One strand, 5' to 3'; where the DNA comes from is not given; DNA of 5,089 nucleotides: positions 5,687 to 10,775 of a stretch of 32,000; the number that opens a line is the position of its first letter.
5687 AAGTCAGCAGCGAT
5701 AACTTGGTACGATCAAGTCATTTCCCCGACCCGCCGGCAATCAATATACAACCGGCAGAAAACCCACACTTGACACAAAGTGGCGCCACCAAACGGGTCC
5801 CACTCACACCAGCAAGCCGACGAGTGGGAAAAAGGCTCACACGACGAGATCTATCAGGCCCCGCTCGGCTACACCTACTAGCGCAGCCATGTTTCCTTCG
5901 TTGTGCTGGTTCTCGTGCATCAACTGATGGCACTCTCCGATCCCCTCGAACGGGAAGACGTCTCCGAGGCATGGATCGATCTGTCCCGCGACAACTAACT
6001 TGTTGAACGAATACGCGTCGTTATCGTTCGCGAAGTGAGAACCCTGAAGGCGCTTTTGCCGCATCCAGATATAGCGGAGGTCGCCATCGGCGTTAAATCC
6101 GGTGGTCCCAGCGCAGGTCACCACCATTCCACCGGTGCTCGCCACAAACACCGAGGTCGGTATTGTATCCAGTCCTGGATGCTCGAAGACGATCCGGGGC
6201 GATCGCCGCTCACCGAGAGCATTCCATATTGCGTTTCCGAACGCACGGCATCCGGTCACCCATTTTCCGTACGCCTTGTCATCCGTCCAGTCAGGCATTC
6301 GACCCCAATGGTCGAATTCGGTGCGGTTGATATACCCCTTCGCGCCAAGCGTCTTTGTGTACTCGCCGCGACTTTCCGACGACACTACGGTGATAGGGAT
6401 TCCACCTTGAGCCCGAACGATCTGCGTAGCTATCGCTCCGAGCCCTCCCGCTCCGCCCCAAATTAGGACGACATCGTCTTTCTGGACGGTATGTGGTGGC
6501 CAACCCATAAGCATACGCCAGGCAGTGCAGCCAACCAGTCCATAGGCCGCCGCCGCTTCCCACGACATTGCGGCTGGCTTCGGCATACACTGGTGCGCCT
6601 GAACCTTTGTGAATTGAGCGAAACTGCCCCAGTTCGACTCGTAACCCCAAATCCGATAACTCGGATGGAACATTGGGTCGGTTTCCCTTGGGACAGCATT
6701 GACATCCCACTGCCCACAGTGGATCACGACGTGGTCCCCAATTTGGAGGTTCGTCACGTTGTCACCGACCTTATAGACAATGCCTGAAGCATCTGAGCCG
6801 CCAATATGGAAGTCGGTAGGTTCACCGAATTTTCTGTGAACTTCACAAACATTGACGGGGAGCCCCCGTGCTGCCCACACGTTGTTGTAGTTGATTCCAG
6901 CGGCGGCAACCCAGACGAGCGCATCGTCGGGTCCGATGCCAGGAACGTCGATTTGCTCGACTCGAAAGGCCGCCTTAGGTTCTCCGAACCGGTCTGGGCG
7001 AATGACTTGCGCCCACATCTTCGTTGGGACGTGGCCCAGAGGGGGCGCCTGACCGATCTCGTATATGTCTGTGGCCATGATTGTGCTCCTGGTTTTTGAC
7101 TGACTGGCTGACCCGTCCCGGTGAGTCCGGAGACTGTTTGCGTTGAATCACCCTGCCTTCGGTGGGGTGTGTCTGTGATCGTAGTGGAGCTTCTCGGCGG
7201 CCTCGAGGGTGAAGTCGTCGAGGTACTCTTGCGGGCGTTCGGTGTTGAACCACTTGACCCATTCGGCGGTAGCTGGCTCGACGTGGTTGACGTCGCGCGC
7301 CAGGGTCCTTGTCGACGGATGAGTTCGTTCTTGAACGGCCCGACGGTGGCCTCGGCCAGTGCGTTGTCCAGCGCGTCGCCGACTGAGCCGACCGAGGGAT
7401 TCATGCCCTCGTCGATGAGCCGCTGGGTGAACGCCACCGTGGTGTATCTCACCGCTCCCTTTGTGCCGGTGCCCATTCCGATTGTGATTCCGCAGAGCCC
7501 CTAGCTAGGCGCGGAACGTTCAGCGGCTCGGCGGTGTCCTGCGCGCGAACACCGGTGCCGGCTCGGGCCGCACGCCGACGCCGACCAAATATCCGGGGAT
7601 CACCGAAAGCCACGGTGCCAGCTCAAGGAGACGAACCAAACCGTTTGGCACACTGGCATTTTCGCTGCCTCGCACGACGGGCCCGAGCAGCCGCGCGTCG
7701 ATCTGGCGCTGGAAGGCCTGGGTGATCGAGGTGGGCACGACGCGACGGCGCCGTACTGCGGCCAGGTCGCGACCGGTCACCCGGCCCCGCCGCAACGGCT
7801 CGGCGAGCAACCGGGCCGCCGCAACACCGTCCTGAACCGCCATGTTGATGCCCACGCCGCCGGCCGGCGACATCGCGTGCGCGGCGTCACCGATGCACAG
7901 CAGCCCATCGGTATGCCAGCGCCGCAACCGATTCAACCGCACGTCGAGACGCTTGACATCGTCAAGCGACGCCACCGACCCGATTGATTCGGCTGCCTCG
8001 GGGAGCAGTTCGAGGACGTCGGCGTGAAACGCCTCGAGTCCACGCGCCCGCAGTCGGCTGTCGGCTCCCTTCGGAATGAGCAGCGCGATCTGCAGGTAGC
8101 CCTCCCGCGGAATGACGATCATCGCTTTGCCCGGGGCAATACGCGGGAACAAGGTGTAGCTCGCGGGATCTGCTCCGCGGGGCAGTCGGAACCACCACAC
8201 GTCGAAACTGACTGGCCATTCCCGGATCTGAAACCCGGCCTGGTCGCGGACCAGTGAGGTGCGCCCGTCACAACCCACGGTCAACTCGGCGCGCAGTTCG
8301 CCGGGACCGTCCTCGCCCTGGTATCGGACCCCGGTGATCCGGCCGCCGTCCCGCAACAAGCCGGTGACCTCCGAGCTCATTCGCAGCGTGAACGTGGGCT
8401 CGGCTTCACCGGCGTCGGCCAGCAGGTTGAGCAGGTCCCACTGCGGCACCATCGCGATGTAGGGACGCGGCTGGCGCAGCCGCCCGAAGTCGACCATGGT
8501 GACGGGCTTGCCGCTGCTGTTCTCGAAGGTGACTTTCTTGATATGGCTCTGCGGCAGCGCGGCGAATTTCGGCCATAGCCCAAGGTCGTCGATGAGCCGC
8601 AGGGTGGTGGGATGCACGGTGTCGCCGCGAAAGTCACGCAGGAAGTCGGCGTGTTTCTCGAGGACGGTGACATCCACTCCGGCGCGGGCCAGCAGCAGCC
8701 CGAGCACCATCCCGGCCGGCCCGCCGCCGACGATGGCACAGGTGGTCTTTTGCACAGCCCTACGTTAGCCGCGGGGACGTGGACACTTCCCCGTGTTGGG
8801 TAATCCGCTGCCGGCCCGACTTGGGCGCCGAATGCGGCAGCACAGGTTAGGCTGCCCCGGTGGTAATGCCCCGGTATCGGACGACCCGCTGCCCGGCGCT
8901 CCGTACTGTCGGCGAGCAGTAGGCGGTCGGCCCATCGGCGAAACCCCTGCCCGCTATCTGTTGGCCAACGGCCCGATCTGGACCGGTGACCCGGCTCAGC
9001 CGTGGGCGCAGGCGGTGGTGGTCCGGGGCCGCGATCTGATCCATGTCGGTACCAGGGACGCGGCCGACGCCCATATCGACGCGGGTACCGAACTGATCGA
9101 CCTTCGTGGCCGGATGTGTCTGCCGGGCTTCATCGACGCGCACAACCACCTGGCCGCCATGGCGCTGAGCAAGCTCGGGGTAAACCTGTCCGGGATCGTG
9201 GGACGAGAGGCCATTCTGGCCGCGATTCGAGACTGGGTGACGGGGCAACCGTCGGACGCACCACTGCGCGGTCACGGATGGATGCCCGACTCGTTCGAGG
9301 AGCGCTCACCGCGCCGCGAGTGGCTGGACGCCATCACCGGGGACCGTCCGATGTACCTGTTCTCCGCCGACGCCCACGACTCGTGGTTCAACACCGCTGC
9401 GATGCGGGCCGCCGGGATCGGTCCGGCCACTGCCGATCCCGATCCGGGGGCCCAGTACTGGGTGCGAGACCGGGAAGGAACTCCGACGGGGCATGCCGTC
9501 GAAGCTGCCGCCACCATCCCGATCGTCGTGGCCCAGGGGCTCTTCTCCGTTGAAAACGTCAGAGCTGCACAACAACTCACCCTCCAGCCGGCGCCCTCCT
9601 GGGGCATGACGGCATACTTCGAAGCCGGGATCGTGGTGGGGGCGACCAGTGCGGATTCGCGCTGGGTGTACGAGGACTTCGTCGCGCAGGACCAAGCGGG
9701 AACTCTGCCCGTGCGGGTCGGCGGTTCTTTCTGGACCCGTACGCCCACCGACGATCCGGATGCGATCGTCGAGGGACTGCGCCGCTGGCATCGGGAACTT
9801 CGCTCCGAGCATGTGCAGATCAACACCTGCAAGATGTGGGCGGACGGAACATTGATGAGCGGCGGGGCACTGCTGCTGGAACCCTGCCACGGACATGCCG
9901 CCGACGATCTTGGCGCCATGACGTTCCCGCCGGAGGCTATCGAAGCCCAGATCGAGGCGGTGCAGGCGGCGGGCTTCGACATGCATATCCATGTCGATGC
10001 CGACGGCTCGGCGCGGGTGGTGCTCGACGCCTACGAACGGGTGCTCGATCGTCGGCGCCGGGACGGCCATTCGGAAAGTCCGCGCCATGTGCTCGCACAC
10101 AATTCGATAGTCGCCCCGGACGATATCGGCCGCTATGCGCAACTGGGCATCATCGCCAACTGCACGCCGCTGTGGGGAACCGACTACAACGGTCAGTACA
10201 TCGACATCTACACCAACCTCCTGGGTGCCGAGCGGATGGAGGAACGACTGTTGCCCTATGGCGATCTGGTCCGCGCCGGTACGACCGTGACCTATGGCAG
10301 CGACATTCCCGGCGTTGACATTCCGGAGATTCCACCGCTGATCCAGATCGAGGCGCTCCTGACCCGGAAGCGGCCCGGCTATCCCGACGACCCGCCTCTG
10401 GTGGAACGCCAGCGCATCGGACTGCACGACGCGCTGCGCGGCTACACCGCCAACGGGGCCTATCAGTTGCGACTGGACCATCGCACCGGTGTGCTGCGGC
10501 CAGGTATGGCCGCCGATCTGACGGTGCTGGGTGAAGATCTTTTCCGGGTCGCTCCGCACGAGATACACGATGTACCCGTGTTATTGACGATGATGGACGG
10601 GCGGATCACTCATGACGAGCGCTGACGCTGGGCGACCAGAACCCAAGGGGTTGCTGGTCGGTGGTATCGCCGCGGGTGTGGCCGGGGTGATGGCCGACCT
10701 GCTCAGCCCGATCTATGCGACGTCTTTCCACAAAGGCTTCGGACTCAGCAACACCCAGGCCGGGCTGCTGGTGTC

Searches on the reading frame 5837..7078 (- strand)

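Call 50: search_protein_families(library=pfam, proteins=[window:5837-7078:-], max_evalue=0.01)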
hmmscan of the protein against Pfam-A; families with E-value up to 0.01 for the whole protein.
window:5837-7078:- (413 aa): 2 families
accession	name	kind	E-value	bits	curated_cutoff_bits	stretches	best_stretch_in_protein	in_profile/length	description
PF08240.17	ADH_N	-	5.3e-15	56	23.5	1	49-168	1-103/104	Alcohol dehydrogenase GroES-like domain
PF00107.32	ADH_zinc_N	-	1.7e-11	44.6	31.8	1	212-358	1-123/129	Zinc-binding dehydrogenase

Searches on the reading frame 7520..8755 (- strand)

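Call 5: search_protein_families(library=pfam, proteins=[window:7520-8755:-])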
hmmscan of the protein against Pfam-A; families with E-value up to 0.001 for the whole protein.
window:7520-8755:- (411 aa): 10 families
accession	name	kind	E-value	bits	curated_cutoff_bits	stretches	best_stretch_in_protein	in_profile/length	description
PF01494.25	FAD_binding_3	-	1.1e-69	235.8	22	1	4-340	2-342/349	FAD binding domain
PF01266.30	DAO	-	9.5e-08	32.4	27.9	1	7-37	3-33/353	FAD dependent oxidoreductase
PF13450.12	NAD_binding_8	-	6.3e-07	30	21.9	1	8-37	1-30/68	NAD(P)-binding Rossmann-like domain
PF00890.30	FAD_binding_2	-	3.7e-05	23.5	20.4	0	7-36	3-32/414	FAD binding domain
PF03486.20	HI0933_like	-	9.5e-05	22.4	50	0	6-42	3-39/244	HI0933-like protein Rossmann domain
PF12831.13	FAD_oxidored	-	0.00011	22.1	27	0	7-35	3-31/416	FAD dependent oxidoreductase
PF07992.20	Pyr_redox_2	-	0.00027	20.9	26.1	1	5-42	144-181/291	Pyridine nucleotide-disulphide oxidoreductase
PF00070.33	Pyr_redox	-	0.00038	21.4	22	1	7-42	3-38/82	Pyridine nucleotide-disulphide oxidoreductase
PF04820.20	Trp_halogenase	-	0.00049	19.5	21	0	7-79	3-80/458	Tryptophan halogenase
PF13738.12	Pyr_redox_3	-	0.00076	19.3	30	0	8-35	2-30/305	Pyridine nucleotide-disulphide oxidoreductase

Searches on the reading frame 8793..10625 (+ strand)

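Call 5: search_protein_families(library=pfam, proteins=[window:8793-10625:+])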
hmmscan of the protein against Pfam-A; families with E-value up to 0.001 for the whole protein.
window:8793-10625:+ (610 aa): 2 families
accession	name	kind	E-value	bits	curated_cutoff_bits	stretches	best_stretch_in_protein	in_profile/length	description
PF07969.17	Amidohydro_3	-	3.2e-70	238.4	29.7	1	100-607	1-472/472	Amidohydrolase family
PF01979.26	Amidohydro_1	-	2e-14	54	25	1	374-588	128-331/345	Amidohydrolase family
